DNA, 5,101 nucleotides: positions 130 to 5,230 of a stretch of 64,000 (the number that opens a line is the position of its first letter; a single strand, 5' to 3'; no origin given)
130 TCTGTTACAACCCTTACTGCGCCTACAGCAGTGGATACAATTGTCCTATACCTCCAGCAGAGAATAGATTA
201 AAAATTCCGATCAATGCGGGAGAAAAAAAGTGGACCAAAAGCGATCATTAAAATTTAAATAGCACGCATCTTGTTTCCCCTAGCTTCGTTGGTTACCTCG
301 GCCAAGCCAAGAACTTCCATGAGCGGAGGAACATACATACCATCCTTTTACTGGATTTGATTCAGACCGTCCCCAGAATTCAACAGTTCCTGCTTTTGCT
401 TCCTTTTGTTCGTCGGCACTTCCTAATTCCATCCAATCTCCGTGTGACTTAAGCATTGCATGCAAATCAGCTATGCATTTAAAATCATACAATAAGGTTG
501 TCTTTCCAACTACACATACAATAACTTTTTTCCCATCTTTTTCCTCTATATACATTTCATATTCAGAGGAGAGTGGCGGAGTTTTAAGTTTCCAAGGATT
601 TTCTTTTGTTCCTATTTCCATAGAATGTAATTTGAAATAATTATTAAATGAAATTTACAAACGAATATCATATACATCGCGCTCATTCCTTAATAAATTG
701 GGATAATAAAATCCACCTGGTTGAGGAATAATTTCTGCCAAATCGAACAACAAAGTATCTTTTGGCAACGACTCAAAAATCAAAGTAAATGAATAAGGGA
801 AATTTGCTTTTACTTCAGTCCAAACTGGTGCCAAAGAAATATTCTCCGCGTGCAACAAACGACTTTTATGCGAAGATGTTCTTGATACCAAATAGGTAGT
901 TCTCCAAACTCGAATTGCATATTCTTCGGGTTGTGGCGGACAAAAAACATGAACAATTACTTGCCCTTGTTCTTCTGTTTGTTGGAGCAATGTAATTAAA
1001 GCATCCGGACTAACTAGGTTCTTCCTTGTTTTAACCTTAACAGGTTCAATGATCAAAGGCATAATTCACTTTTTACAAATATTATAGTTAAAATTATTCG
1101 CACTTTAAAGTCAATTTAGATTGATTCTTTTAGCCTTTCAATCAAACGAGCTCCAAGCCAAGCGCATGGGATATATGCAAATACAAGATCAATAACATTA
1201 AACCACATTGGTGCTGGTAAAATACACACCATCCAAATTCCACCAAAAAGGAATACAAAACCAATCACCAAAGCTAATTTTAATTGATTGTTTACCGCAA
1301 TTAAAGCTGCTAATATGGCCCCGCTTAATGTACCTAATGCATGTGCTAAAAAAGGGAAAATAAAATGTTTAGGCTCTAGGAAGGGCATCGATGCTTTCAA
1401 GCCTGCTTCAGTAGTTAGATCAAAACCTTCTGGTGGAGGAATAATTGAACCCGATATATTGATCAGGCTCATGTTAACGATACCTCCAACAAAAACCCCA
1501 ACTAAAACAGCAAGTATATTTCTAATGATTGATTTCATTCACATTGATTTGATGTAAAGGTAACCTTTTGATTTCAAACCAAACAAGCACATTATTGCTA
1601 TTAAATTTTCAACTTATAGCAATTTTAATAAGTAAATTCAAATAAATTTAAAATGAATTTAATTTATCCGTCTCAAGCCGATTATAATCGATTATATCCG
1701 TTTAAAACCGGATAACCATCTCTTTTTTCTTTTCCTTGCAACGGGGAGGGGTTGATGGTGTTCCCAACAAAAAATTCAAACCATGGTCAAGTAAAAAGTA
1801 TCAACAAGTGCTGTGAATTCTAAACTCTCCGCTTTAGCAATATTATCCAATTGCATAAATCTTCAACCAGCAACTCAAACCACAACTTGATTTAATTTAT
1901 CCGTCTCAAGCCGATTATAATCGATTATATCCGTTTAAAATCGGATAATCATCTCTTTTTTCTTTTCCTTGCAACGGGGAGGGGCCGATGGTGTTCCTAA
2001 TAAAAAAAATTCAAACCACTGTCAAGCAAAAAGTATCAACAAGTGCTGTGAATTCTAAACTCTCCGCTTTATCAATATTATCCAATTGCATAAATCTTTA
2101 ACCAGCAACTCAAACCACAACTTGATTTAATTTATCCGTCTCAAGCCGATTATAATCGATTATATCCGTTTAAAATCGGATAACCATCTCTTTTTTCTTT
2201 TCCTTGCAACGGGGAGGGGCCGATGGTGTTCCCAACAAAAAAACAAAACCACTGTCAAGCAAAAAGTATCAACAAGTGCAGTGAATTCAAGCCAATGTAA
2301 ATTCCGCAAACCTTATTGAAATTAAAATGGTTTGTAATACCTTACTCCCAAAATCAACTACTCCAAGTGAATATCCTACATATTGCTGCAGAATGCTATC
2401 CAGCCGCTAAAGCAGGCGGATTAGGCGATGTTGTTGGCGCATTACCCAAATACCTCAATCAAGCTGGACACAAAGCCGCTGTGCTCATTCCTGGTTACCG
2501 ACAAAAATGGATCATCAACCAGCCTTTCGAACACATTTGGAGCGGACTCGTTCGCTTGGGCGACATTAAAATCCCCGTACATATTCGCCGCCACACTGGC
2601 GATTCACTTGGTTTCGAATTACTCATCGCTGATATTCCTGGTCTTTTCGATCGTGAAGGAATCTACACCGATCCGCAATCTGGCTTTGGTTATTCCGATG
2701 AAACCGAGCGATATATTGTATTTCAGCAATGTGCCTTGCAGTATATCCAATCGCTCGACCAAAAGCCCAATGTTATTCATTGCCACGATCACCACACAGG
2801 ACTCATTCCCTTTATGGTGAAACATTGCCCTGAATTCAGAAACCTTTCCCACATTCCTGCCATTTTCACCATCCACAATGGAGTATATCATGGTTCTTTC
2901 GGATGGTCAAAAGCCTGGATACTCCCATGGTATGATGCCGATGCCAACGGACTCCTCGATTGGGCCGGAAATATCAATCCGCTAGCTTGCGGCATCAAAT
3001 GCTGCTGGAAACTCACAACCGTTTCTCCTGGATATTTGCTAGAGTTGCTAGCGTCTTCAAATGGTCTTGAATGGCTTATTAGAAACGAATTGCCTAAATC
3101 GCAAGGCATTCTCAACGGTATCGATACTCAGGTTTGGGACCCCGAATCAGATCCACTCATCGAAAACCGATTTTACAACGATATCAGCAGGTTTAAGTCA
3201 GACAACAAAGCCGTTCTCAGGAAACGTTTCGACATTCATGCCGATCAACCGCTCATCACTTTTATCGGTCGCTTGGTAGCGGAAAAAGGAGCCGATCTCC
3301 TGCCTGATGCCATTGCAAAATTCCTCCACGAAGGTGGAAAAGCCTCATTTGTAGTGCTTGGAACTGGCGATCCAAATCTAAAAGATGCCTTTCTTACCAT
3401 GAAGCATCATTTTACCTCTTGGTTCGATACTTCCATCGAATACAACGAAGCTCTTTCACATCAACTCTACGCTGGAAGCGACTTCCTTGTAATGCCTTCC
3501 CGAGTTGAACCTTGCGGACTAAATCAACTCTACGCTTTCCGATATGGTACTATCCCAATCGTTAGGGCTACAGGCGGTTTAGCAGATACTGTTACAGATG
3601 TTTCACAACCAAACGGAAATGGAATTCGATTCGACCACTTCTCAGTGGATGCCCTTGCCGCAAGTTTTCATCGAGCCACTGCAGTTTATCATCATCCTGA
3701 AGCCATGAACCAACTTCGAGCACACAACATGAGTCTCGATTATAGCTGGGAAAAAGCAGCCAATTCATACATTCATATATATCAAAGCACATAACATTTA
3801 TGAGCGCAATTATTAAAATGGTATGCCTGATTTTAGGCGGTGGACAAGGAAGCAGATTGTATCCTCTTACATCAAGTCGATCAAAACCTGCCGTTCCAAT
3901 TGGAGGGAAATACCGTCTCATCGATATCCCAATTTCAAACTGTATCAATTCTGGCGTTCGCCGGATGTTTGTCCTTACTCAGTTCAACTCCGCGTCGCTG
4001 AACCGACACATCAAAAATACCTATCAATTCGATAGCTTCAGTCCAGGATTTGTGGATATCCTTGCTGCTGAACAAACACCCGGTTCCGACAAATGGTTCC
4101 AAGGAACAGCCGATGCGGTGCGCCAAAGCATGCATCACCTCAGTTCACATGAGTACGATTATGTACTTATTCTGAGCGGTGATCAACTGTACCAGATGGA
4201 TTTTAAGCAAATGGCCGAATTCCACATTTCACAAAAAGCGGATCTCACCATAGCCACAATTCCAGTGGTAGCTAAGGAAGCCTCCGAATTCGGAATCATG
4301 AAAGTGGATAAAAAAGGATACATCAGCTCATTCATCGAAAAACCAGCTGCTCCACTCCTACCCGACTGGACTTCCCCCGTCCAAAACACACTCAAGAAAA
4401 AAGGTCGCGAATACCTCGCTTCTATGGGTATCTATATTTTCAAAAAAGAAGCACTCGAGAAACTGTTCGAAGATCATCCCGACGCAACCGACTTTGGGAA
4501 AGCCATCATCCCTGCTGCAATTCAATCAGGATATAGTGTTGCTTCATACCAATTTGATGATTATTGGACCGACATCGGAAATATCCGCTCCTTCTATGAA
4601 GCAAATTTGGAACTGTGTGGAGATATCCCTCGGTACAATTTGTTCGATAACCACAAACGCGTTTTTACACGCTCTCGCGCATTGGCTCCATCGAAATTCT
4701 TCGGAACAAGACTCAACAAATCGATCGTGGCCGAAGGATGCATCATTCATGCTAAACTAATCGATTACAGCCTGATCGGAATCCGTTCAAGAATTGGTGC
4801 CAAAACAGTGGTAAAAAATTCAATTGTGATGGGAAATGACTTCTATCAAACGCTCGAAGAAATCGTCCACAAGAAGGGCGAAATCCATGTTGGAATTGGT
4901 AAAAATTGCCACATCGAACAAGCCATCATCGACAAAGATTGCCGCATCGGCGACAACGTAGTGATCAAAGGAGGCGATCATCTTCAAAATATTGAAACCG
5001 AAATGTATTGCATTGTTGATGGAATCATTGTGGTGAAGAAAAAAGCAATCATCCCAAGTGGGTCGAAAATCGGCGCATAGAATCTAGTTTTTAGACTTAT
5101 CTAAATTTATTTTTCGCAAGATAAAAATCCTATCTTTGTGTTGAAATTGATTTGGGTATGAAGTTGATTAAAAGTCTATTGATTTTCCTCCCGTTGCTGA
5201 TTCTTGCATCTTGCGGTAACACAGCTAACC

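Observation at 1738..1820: The two arrays, 45 kb apart, share one ~85-95-nt core with two mutually exclusive hairpins (switch-like architecture)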

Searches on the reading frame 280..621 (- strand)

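Call 15: search_protein_families(library=pfam, proteins=[window:280-621:-])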
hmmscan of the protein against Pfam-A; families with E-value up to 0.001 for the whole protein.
window:280-621:- (113 aa): 1 family
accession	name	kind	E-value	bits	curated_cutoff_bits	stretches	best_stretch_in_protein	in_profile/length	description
PF21619.2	DUF6855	-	5.4e-44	149.7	27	1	3-96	2-95/132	Family of unknown function (DUF6855)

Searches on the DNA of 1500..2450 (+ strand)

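Call 5: search_rna_families(source=window, start=1500, end=2450, threshold=evalue, max_evalue=10, show_alignments=3)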
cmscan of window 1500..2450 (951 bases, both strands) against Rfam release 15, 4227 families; matches with E-value up to 10: 2.
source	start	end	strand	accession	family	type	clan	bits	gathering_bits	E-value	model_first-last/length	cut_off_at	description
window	1518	1573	+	RF00440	SNORD37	Gene; snRNA; snoRNA; CD-box;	-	15.2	45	7.4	1-65/65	no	Small nucleolar RNA SNORD37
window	1918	2013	-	RF01472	rli40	Gene; sRNA;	-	12.3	100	2.3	1-263/263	no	Listeria sRNA rli40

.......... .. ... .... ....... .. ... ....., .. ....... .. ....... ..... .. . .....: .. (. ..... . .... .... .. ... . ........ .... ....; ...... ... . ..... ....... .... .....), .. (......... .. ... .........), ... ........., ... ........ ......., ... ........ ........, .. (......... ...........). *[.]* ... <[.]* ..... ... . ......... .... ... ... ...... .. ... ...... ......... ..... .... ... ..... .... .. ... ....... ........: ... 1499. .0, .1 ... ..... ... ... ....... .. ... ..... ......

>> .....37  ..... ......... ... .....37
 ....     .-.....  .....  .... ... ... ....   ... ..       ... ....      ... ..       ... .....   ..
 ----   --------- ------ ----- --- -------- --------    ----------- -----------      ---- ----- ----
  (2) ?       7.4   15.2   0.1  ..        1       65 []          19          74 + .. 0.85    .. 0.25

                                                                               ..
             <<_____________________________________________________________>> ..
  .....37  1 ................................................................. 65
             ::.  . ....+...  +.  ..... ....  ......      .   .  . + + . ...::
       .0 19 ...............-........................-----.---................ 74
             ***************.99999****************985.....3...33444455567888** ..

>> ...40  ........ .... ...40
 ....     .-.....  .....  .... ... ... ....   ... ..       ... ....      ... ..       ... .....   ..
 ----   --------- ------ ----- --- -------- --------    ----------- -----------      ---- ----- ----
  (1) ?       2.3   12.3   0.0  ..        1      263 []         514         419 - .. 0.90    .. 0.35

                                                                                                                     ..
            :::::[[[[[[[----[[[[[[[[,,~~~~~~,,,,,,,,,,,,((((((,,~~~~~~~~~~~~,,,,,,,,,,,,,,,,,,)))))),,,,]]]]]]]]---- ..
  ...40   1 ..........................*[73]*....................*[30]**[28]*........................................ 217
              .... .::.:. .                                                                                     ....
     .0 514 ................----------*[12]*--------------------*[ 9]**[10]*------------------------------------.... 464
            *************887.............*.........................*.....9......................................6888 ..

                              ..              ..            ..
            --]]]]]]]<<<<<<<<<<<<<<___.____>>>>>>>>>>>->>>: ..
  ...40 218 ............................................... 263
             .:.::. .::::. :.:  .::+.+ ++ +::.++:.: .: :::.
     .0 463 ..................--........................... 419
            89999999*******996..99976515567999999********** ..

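Call 66: search_dna_similar(query=window:1892-2126:+, collection=plasmids, mode=distant, max_evalue=0.01)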
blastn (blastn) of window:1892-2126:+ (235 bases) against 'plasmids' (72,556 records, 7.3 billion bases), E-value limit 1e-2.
No match.

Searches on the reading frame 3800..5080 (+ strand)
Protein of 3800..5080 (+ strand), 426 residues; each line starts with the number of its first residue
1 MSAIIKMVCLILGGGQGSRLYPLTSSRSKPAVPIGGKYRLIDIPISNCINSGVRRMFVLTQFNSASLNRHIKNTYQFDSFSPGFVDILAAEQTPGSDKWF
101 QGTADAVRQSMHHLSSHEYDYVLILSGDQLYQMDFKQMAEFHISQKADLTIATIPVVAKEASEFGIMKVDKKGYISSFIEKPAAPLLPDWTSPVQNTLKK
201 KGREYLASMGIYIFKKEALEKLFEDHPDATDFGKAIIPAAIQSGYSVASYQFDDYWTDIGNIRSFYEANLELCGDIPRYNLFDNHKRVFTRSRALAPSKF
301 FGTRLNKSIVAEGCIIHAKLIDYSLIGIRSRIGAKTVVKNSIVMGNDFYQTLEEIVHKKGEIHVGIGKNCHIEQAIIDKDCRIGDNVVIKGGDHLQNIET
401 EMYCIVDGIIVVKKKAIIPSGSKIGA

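Call 14: find_encoding_contigs(protein=window:3800-5080:+, flank=10000, max_places=10)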
Protein window:3800-5080:+ (426 aa): 5 contigs read that carry it; 4 places shown.
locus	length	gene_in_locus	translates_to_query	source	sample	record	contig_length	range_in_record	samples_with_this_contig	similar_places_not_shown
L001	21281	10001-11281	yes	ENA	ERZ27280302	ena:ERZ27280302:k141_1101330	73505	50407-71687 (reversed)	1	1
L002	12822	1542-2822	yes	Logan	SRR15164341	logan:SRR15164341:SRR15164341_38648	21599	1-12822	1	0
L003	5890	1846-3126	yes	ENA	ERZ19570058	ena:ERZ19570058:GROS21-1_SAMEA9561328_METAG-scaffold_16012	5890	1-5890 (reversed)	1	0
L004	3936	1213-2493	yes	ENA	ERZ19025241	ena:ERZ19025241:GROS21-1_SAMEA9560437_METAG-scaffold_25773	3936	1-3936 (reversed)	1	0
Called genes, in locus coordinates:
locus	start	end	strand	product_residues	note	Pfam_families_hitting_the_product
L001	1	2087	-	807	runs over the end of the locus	PF01804:Penicil_amidase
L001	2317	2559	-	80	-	-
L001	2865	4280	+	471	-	PF00939:Na_sulph_symp, PF03600:CitMHS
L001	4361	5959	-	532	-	PF20559:DUF6770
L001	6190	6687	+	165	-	PF07920:DUF1684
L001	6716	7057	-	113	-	PF21619:DUF6855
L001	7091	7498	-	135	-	-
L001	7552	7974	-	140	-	-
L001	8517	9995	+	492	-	PF08323:Glyco_transf_5, PF13439:Glyco_transf_4 (faint), PF00534:Glycos_transf_1, PF13692:Glyco_trans_1_4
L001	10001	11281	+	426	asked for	PF00483:NTP_transferase, PF25247:LbH_GLGC, PF24894:Hexapep_GlmU (weak), PF25084:LbH_EIF2B (faint), PF25087:GMPPB_C (faint)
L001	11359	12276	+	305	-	PF01297:ZnuA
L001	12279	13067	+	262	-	PF00005:ABC_tran, PF02463:SMC_N (weak), PF13304:AAA_21 (faint)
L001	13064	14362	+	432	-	PF00950:ABC-3, PF01032:FecCD (weak), PF02742:Fe_dep_repr_C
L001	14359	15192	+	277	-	PF00950:ABC-3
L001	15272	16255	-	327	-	PF02588:YitT_membrane, PF10035:DUF2179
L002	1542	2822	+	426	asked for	PF00483:NTP_transferase, PF25247:LbH_GLGC, PF24894:Hexapep_GlmU (weak), PF25084:LbH_EIF2B (faint), PF25087:GMPPB_C (faint)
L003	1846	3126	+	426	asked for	PF00483:NTP_transferase, PF25247:LbH_GLGC, PF24894:Hexapep_GlmU (weak), PF25084:LbH_EIF2B (faint), PF25087:GMPPB_C (faint)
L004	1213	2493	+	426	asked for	PF00483:NTP_transferase, PF25247:LbH_GLGC, PF24894:Hexapep_GlmU (weak), PF25084:LbH_EIF2B (faint), PF25087:GMPPB_C (faint)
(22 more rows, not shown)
